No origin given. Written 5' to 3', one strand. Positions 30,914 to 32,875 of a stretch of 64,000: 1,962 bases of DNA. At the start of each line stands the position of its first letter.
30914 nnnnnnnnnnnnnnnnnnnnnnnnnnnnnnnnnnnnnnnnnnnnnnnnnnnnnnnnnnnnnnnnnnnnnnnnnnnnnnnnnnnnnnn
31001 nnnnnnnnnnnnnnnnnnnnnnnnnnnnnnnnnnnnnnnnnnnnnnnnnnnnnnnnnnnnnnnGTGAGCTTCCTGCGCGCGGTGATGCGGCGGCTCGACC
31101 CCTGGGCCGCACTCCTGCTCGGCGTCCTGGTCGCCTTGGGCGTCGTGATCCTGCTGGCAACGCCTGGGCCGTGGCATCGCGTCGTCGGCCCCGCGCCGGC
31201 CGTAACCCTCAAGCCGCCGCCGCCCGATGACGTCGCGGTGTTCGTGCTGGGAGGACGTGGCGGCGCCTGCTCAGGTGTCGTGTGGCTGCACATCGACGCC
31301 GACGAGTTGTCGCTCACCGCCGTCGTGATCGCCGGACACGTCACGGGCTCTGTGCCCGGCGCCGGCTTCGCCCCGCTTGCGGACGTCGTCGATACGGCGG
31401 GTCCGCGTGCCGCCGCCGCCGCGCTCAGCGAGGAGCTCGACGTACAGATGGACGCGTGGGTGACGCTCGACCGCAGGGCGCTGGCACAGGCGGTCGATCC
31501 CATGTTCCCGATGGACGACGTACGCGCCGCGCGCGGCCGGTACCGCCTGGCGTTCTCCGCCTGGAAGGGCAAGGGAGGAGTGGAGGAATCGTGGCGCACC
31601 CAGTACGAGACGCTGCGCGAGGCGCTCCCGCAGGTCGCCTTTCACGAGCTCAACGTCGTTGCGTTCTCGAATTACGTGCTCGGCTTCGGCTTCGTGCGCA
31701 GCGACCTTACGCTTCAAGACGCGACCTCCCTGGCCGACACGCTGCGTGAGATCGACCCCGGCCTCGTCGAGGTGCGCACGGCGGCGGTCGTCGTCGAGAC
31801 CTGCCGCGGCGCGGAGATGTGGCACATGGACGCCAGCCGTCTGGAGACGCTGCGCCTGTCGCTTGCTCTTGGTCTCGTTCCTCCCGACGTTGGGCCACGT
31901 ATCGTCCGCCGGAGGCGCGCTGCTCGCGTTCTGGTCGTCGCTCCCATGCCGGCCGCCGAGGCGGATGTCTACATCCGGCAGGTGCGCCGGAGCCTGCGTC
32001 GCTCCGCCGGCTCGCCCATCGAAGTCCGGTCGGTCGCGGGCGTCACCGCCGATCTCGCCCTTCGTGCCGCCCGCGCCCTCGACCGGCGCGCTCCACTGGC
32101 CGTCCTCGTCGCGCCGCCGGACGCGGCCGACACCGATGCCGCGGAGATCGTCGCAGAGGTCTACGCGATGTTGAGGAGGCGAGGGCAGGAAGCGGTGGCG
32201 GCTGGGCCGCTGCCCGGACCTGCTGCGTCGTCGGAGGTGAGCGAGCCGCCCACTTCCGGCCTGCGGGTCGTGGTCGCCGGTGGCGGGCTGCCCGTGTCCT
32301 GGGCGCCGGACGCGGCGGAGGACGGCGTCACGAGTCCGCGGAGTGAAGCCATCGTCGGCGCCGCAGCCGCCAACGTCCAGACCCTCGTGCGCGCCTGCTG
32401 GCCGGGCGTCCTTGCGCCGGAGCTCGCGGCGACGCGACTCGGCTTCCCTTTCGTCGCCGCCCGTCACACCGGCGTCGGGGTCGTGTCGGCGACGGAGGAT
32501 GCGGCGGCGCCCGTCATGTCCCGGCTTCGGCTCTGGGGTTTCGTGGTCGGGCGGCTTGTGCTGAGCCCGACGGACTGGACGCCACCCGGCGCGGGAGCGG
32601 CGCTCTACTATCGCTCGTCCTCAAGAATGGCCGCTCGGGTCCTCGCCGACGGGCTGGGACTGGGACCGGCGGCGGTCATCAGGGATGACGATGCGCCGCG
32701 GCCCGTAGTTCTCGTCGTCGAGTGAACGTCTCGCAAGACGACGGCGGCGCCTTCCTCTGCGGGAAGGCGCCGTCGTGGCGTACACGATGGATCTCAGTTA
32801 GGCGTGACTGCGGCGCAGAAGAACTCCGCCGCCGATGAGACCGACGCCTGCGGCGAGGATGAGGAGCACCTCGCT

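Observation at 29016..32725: Tandem LCP transferase and degenerate LCP-like paralogue, translationally coupled, directly after murA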

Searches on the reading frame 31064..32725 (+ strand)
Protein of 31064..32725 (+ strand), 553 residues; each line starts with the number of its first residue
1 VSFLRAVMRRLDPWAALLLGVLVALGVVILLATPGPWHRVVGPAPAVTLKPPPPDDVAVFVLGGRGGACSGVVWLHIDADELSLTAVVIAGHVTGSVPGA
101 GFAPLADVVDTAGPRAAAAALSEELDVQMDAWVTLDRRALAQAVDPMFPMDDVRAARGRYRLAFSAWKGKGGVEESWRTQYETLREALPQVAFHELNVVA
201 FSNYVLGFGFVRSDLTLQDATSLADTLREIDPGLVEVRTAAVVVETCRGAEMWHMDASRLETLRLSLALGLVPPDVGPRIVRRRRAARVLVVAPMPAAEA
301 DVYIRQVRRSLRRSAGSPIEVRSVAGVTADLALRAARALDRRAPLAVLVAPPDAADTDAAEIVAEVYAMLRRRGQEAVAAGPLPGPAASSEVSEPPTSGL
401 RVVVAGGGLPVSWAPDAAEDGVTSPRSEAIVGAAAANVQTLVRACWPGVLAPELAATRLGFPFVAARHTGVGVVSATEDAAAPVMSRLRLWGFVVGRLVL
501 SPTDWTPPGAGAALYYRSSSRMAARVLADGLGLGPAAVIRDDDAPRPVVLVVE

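Call 3: search_protein_families(library=pfam, proteins=[window:31064-32725:+], max_evalue=1)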
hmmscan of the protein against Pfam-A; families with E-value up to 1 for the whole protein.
window:31064-32725:+ (553 aa): 2 families
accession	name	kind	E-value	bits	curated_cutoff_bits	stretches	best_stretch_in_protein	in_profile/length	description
PF12555.13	SteA-like_C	-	0.046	14.2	26.4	1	13-35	15-37/52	SteA-like C-terminal domain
PF03816.19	LytR_cpsA_psr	-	0.11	13.1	24.6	1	108-150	44-86/150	LytR_cpsA_psr family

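Call 6: find_homologous_proteins(query=window:31064-32725:+, max_evalue=0.001)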
Query window:31064-32725:+ (553 aa): 283 proteins with E <= 0.001 among 8000 candidates; the best 120 are listed.
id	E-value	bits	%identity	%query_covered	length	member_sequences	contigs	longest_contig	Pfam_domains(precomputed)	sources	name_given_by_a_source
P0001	0.0e+0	1178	100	100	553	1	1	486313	-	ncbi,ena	-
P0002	9.6e-281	950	82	100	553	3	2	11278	-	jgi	-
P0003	9.2e-274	927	81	100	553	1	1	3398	-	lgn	-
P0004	4.3e-232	790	70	100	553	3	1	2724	-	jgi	-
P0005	2.4e-223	761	68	100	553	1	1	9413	-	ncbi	-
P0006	5.4e-200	684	64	99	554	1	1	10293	-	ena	-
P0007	3.1e-189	648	61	100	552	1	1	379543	-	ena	-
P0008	2.7e-188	645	60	100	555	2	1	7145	-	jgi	jgi:hypothetical protein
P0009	1.0e-187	643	61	100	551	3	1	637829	-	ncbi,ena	-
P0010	1.1e-186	640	59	100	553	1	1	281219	-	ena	-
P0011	3.0e-186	638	59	100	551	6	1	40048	-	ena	-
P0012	5.1e-185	634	60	100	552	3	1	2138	-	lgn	-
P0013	7.9e-185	634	59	100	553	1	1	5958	-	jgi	jgi:hypothetical protein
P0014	1.1e-183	630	59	100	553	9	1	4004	-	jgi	-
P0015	1.1e-182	626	58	100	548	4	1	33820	-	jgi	-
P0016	3.1e-182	625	59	99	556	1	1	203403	-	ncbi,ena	-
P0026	1.7e-176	606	58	99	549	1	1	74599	-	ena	-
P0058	1.2e-169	583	56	100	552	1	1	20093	-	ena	-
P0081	5.3e-146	505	51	99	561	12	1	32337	-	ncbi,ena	-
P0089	1.5e-144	501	51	99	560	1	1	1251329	-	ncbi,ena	-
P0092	1.2e-143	498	49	100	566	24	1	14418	-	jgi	-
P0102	2.7e-141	490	51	99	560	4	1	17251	-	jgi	jgi:hypothetical protein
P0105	7.9e-141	488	49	99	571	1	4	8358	-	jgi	jgi:hypothetical protein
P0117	2.7e-138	480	51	99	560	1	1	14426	-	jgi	jgi:hypothetical protein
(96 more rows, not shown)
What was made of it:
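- Checked: The 553-aa product is on record as a called protein (call 6).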

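Call 10: search_solved_structures(query=A1, max_evalue=10, show_alignments=3)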
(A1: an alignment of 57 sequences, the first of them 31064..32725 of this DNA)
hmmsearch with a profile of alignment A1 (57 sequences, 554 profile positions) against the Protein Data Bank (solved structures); distinct sequences matched with E-value up to 10: 1.
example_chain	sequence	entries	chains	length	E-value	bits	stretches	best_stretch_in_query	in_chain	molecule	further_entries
6c2u_A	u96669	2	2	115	0.37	12.7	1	288-390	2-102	phosphate-loop protein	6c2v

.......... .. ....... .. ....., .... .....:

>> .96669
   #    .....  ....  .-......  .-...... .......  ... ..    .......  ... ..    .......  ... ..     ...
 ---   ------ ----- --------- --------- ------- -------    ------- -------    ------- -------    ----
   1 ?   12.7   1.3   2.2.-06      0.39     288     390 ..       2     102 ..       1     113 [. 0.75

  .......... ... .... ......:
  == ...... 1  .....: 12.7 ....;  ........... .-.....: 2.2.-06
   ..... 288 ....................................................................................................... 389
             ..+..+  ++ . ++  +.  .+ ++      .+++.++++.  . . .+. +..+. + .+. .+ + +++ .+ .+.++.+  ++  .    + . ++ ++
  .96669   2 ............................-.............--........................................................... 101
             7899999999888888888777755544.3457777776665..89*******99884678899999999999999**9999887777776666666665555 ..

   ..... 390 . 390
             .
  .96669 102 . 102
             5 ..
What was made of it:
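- Pfam and HMMER do not reach significance (13 bits against Pfam; nothing in the PDB by sequence) (calls 3, 10).
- Tried and rejected: A HMMER profile of the gene 2 family against PDB sequences gave only a P-loop design at E 0.37 (call 10).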

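Call 11: find_encoding_contigs(protein=P0001, flank=10000, max_places=3)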
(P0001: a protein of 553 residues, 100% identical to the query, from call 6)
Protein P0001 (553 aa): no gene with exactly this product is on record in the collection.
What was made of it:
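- Tried and rejected: An exact look-up of the window's gene 2 product in the contig index found nothing (call 11).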

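Call 12: find_encoding_contigs(protein=P0089, flank=10000, max_places=3)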
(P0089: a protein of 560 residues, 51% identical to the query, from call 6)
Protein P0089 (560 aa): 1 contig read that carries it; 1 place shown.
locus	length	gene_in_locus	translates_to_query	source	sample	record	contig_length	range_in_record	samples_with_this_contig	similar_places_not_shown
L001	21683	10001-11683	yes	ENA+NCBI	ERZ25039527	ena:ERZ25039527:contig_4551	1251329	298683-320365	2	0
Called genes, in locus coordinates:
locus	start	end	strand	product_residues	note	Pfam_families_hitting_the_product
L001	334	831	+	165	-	PF00119:ATP-synt_A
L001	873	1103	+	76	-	PF00137:ATP-synt_C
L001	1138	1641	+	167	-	PF00430:ATP-synt_B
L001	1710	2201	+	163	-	PF00213:OSCP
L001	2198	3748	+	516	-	PF02874:ATP-synt_ab_N, PF00006:ATP-synt_ab, PF00306:ATP-synt_ab_C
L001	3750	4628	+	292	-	PF00231:ATP-synt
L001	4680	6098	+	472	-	PF02874:ATP-synt_ab_N, PF00006:ATP-synt_ab, PF22919:ATP-synt_VA_C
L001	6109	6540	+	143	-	PF02823:ATP-synt_DE_N, PF00401:ATP-synt_DE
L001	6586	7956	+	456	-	PF00275:EPSP_synthase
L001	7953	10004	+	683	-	PF03816:LytR_cpsA_psr, PF13399:LytR_C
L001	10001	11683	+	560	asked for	-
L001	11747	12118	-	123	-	-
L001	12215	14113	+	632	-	PF04932:Wzy_C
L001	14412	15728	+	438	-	PF03721:UDPG_MGDP_dh_N, PF00984:UDPG_MGDP_dh, PF03720:UDPG_MGDP_dh_C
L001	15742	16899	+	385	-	PF00483:NTP_transferase, PF12804:NTP_transf_3 (weak), PF00132:Hexapep (faint), PF25084:LbH_EIF2B, PF24894:Hexapep_GlmU (weak), PF25087:GMPPB_C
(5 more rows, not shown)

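Call 14: find_related_loci(query=A1, collection=genome_contigs, flank=6000)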
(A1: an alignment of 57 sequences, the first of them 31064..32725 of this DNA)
Query A1 (553 aa) in genome_contigs; peptide patterns used: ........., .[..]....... (x = any residue, [..] = any of these).
86 stretches matched a pattern; 73 encode a relative of the query (tblastn E <= 1e-3); 73 distinct loci.
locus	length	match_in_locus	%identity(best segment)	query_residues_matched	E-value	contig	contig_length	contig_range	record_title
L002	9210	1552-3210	82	1-553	0e+0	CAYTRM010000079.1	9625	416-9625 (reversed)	MAG TPA_asm: uncultured Thermoleophilia bacterium isolate SRP178699_co1_90 genome assembly, contig: NODE_9850_length_962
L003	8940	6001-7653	68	1-552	0e+0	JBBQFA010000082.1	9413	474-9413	MAG: Thermoleophilia bacterium isolate Co_metawrap_1062 Cmw_1062_k141_5077034_length_9413_cov_10.8414, whole genome shot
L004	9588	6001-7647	60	1-551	6e-175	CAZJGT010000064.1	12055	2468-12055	MAG TPA_asm: uncultured Thermoleophilia bacterium isolate binchicken_co269_229 genome assembly, contig: NODE_5235_length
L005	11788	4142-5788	61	1-552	2e-172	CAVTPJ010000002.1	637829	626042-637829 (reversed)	MAG: uncultured Thermoleophilia bacterium isolate MFD00905.bin.2.53 genome assembly, contig: contig_1962, whole genome s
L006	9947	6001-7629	58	1-551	3e-166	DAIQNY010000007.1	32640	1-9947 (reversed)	MAG TPA_asm: Actinomycetota bacterium isolate CTOTU7608 NODE_2343_length_32640_cov_6.588154, whole genome shotgun sequen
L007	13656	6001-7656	59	1-550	4e-166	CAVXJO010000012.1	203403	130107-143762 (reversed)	MAG: uncultured Thermoleophilia bacterium isolate MFD05684.bin.1.282 genome assembly, contig: contig_69403, whole genome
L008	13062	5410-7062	59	1-552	1e-165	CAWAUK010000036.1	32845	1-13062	MAG: uncultured Thermoleophilia bacterium isolate MFD02134.bin.3.466 genome assembly, contig: contig_46661, whole genome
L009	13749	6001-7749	53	1-552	1e-164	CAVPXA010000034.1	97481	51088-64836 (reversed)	MAG: uncultured Thermoleophilia bacterium isolate MFD00032.bin.2.227 genome assembly, contig: contig_81221, whole genome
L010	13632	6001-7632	56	1-552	2e-160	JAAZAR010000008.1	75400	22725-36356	MAG: Actinomycetota bacterium isolate AS06rmzACSIP_445 190402_AS06, whole genome shotgun sequence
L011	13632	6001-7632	58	1-550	4e-159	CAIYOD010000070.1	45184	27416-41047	MAG: uncultured Thermoleophilia bacterium isolate Loclat_bin-16816 genome assembly, contig: bin-16816:070/188, whole gen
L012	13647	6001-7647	58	1-552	8e-159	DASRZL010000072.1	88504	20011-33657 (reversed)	MAG TPA_asm: Thermoleophilia bacterium isolate SMAG_U14282 k141_60478, whole genome shotgun sequence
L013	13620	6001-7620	58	1-552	6e-159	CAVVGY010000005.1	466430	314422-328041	MAG: uncultured Thermoleophilia bacterium isolate MFD02979.bin.2.115 genome assembly, contig: contig_16451, whole genome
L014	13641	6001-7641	57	1-553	1e-162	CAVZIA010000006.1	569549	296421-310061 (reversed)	MAG: uncultured Thermoleophilia bacterium isolate MFD02416.bin.2.102 genome assembly, contig: contig_18861, whole genome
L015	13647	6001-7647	58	1-552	5e-156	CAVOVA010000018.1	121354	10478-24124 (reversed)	MAG: uncultured Thermoleophilia bacterium isolate MFD09779.bin.2.149 genome assembly, contig: contig_45930, whole genome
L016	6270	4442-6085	56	1-550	3e-156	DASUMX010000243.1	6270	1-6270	MAG TPA_asm: Thermoleophilia bacterium isolate SMAG_U1584 k141_1236915, whole genome shotgun sequence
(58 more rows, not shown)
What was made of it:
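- The reading frame is intact in 73 species-level genomes, down to 33% identity (call 14).
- Tried and rejected: Context was obtained from a 51%-identical homolog and from a genome scan instead (calls 12, 14).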

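Call 16: predict_structure(alignment_id=A1)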
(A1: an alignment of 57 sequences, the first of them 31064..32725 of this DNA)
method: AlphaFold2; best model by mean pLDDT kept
length: 553 residues; sequences in the alignment: 57
mean_pLDDT: 71.8   pTM: 0.73
mean pLDDT of the five models: 71.8, 67.8, 67.1, 66.8, 62.4
residues with pLDDT >= 90: 179; 70-90: 136; 50-70: 129; < 50: 109
segments of 3 or more residues with pLDDT < 50: 33-70, 130-150, 189-217, 388-395
pLDDT, mean of each block of 10 residues (from residue 1): 61 71 80 47 33 45 40 55 58 81 78 71 65 43 42 53 55 57 53 35 25 45 53 55 86 75 52 53 91 95 97 94 95 96 95 87 94 91 64 56 87 68 75 93 93 90 92 91 89 90 80 92 94 93 94 89
secondary structure, 60 per line:
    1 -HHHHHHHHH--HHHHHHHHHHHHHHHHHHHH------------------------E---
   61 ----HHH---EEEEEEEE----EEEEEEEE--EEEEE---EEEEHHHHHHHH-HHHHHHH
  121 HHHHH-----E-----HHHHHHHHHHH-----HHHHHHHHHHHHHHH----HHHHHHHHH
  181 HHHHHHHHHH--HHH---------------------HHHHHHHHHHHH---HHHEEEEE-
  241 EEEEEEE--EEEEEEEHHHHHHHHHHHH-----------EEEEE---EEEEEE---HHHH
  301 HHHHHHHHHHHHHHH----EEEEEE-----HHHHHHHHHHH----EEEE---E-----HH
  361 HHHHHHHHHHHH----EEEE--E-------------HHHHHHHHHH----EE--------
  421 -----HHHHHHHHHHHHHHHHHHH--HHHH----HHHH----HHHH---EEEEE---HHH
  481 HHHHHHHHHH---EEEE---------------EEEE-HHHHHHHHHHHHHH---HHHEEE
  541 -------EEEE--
elements in order: H2-10 H13-32 E71-78 E83-90 E93-97 E101-104 H105-112 H114-125 H137-147 H153-167 H172-190 H217-228 E235-239 E241-247 E250-256 H257-268 E280-284 E288-293 H297-315 E320-325 H331-341 E346-349 H359-372 E377-380 H397-406 H426-444 H447-450 H455-458 H463-466 E470-474 H478-490 E494-497 E513-516 H518-531 E538-540 E548-551
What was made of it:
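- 31103..31165 (+): Gene 2 N-terminal signal-anchor TM helix (residues 14-34), ending in the invariant juxtamembrane motif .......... This motif aligns with '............' at the end of gene 1's last TM segment. The AF2 model has a helix at 13-32 (call 16).
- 31916..32464 (+): Gene 2 middle region (residues about 285-467). It is a confidently modelled flavodoxin-like alpha/beta domain followed by a helical segment. It has no recognisable catalytic motif. pLDDT is 87-97 over residues 281-380 (call 16).
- On LCP family: gene 2: Caveat: the domain's pLDDT is mostly 45-80 (call 16).
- The LCP-like domain is only moderately confident in the model (pLDDT mostly 45-80, with residues 130-150 and 189-217 below 50) (call 16). 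pLDDT of the domain is modest (call 16).
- Tried and rejected: The residues lie at opposite ends of one strand (call 16; inference).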

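Call 20: fold_search(model_id=the predicted structure, library=pdb)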
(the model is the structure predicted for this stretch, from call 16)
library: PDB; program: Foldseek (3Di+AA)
matches with E <= 10: 1443; with E <= 0.001: 28
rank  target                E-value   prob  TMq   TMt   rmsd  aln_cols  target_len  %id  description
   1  3qfi                  6.1e-08  1.00  0.29  0.55   6.5       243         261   15  X-ray crystal structure of transcriptional regulator (EF0465) from Enterococcus faecalis, Northeast Structural Genomics  (released 2011-03-02)
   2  6mps                  7.2e-08  1.00  0.28  0.54   6.6       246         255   14  TagT bound to LIIa-WTA (released 2018-10-17)
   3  6uf5                  1.2e-07  1.00  0.28  0.56   8.2       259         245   15  Crystal structure of B. subtilis TagT (released 2020-01-29)
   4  3owq_A                1.6e-07  1.00  0.26  0.52   7.5       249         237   12  X-Ray Structure of Lin1025 protein from Listeria innocua, Northeast Structural Genomics Consortium Target LkR164 (released 2010-10-20)
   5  3owq_D                1.8e-07  1.00  0.26  0.52   7.6       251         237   12  X-Ray Structure of Lin1025 protein from Listeria innocua, Northeast Structural Genomics Consortium Target LkR164 (released 2010-10-20)
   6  6uf6                  2.8e-07  1.00  0.24  0.49   8.9       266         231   12  Crystal structure of B. subtilis TagU (released 2020-01-29)
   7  4de9                  2.9e-07  1.00  0.27  0.56   6.6       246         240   16  LytR-CPS2A-psr family protein YwtF (TagT) with bound octaprenyl pyrophosphate lipid (released 2012-04-04)
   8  6mpt                  2.9e-07  1.00  0.27  0.52   6.9       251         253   14  TagT bound to LI-WTA (released 2018-10-17)
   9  3owq_B                5.4e-07  1.00  0.25  0.49   7.5       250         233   12  X-Ray Structure of Lin1025 protein from Listeria innocua, Northeast Structural Genomics Consortium Target LkR164 (released 2010-10-20)
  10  3mej                  6.4e-07  1.00  0.28  0.55   6.9       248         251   16  Crystal structure of putative transcriptional regulator ywtF from Bacillus subtilis, Northeast Structural Genomics Conso (released 2010-04-28)
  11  3nro_B                7.6e-07  1.00  0.26  0.52   8.7       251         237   14  Crystal Structure of putative transcriptional factor Lmo1026 from Listeria monocytogenes (FRAGMENT 52-321), Northeast  (released 2010-08-04)
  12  8qty                  1.4e-06  1.00  0.29  0.53   7.6       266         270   11  LytR LCP domain from Streptococcus dysgalactiae subs. dysgalactiae (released 2024-09-04)
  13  3nro_A                1.5e-06  1.00  0.27  0.54   6.3       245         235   12  Crystal Structure of putative transcriptional factor Lmo1026 from Listeria monocytogenes (FRAGMENT 52-321), Northeast  (released 2010-08-04)
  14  6uex                  2.8e-06  1.00  0.26  0.50   7.1       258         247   12  Crystal structure of S. aureus LcpA in complex with octaprenyl-pyrophosphate-GlcNAc (released 2020-01-29)
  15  3nxh                  3.3e-06  1.00  0.26  0.56   6.4       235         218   12  Crystal Structure of the transcriptional regulator yvhJ from Bacillus subtilis. Northeast Structural Genomics Consortium (released 2010-08-04)
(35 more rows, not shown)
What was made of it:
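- On LCP family: gene 2: The Foldseek top 28 are all LCP structures, best E 6e-8 (call 20).
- The 28 best Foldseek PDB hits are all LCP structures (E 6e-8 to 4e-4, probability 1.0, TM about 0.5 normalised to the target) (call 20).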

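Call 24: search_protein_representatives(alignment_id=A1)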
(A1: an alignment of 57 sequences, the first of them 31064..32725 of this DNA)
Query: 57 sequences, 554 profile positions. Proteins with E-value up to 0.001 (for the whole library): 129; up to 1e-10: 110; up to 1e-30: 80. The best 129 are listed.
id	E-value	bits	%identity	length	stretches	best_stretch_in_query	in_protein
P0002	3.7e-248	841.3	-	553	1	1-552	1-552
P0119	1.0e-218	744.1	-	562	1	1-553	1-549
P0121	9.7e-195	665.0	-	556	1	1-553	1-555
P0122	7.7e-180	615.8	-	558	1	1-552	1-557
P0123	3.4e-179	613.7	-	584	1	1-553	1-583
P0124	4.1e-176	603.5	-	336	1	1-336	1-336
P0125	1.0e-172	592.3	-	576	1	1-552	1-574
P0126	6.1e-171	586.4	-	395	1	1-313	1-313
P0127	1.4e-168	578.6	-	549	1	1-550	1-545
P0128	3.9e-167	573.9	-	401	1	147-553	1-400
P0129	5.2e-163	560.2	-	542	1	1-551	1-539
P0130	2.4e-152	525.0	-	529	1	24-553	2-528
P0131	3.7e-143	494.7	-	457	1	1-358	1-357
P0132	4.0e-142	491.3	-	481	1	1-399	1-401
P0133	8.5e-140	483.6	-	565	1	1-552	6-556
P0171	1.2e-64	235.6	-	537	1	17-552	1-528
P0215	1.6e-16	76.7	-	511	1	1-45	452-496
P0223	2.2e-12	63.0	-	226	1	50-234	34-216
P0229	1.1e-10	57.4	-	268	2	49-151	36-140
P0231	2.1e-08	49.9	-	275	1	49-238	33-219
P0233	3.1e-07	46.0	-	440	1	106-141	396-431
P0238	2.1e-06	43.3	-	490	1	45-207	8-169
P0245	6.7e-04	35.0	-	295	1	47-146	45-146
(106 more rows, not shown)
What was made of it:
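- Tried and rejected: A full HMMER scan of 1.84 billion representatives returned 129 proteins, almost all family members or fragments of them (call 24).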
